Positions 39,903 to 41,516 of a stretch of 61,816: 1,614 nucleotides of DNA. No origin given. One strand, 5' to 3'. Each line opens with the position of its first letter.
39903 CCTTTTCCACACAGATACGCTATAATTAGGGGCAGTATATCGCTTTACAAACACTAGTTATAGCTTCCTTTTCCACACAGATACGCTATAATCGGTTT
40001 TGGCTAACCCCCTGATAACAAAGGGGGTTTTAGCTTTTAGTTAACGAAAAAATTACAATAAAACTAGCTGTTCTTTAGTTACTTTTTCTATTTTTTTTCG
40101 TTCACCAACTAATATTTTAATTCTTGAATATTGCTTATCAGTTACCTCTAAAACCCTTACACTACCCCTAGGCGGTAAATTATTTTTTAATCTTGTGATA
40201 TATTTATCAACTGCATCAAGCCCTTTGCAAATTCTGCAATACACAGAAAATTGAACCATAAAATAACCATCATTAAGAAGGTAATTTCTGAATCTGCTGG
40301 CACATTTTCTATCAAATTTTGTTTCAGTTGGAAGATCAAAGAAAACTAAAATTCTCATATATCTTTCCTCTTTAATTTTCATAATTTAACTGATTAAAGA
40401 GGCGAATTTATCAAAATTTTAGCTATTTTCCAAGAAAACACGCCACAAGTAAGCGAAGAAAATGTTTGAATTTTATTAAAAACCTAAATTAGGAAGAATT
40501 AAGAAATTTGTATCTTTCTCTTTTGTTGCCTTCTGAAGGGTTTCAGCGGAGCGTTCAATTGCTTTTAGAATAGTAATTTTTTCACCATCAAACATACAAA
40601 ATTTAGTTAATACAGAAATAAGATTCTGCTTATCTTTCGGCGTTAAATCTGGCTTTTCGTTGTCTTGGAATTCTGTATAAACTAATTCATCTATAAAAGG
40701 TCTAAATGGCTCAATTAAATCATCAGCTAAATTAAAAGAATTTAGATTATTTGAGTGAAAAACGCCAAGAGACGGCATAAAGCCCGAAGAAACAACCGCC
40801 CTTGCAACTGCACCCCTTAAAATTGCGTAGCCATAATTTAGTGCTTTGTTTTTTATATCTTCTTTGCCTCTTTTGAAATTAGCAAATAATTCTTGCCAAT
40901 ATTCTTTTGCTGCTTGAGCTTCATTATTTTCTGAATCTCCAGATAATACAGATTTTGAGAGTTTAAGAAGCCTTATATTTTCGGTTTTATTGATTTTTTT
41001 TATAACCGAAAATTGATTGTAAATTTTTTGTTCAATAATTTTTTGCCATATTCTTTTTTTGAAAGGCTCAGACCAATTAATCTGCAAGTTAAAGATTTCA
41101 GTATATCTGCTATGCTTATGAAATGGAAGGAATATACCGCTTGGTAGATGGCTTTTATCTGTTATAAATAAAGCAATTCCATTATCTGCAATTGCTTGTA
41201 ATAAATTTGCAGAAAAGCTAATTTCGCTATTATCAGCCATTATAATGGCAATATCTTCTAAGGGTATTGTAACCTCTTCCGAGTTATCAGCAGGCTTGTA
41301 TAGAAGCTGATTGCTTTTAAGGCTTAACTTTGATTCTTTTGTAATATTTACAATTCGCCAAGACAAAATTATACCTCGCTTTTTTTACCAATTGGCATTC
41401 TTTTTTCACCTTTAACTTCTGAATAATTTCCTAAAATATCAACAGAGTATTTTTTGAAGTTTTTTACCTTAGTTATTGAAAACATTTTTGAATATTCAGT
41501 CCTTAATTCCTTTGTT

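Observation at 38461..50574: Complete type II-C CRISPR-Cas9 locus carried inside a ~12.1-kb tRNA-Pro integrative island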

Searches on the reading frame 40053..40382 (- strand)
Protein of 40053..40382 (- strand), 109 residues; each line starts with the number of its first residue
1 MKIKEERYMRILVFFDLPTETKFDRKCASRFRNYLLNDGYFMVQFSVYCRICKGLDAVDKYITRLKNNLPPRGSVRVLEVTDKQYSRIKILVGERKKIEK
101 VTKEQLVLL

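Call 9: search_protein_families(library=pfam, proteins=[window:40053-40382:-], max_evalue=0.01)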
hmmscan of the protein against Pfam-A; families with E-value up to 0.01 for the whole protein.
window:40053-40382:- (109 aa): 1 family
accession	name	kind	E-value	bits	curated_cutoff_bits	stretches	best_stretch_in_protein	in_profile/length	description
PF09827.14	CRISPR_Cas2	-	2.2e-16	60.2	23.8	1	9-87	1-73/74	CRISPR associated protein Cas2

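Call 94: search_protein_families(library=ncbifam, proteins=[window:40053-40382:-], max_evalue=0.00001)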
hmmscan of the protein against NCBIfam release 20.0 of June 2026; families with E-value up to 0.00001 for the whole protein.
window:40053-40382:- (109 aa): 1 family
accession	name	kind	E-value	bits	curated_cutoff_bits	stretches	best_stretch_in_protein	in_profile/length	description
TIGR01573.1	cas2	equivalog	2.9e-24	85.2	24.5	1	9-106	1-93/96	CRISPR-associated endonuclease Cas2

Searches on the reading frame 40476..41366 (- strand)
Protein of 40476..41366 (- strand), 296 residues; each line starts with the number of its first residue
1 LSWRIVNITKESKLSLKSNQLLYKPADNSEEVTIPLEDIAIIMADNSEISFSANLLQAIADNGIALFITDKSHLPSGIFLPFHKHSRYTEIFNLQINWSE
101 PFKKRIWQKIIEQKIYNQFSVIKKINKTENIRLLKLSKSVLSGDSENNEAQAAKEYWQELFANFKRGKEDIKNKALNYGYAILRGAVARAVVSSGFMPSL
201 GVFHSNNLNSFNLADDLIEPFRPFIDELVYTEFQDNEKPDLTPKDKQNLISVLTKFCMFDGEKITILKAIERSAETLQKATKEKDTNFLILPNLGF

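Call 9: search_protein_families(library=pfam, proteins=[window:40476-41366:-], max_evalue=0.01)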
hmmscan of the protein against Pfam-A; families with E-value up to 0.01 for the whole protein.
window:40476-41366:- (296 aa): 1 family
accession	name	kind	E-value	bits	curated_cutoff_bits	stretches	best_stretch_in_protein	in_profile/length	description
PF01867.21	Cas_Cas1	-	2.5e-28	99.5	22.3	1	9-236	5-253/283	CRISPR associated protein Cas1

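Call 94: search_protein_families(library=ncbifam, proteins=[window:40476-41366:-], max_evalue=0.00001)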
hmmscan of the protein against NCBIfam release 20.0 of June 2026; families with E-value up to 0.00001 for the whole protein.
window:40476-41366:- (296 aa): 9 families
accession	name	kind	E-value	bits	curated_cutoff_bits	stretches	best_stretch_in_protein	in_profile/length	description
TIGR03639.1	cas1_NMENI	exception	2.1e-95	319.2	120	1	3-277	1-277/278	type II CRISPR-associated endonuclease Cas1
TIGR00287.1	cas1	equivalog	3.4e-28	98.7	71.7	1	12-279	9-317/327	CRISPR-associated endonuclease Cas1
TIGR04093.1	cas1_CYANO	exception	6.9e-16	58.1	385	1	8-231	5-254/334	type I-D CRISPR-associated endonuclease Cas1d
NF049935.1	cas4g_cas1g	exception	2.3e-14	52.8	560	1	10-229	222-463/546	CRISPR-associated endonuclease Cas4g/Cas1g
TIGR04329.1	cas1_PREFRAN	exception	2.2e-13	50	300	1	5-234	9-251/317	type V CRISPR-associated endonuclease Cas1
TIGR03641.1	cas1_HMARI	exception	8.9e-12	44.9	304.1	1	7-230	4-242/324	type I-B CRISPR-associated endonuclease Cas1b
TIGR03640.1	cas1_DVULG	exception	2.5e-10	40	385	1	164-234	192-263/340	type I-C CRISPR-associated endonuclease Cas1c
TIGR03638.1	cas1_ECOLI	exception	8e-09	35.1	215.6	1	28-212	34-212/269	type I-E CRISPR-associated endonuclease Cas1e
TIGR03983.1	cas1_MYXAN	equivalog_domain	1.9e-06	27.1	358.05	1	164-228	198-263/347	type I-MYXAN CRISPR-associated endonuclease Cas1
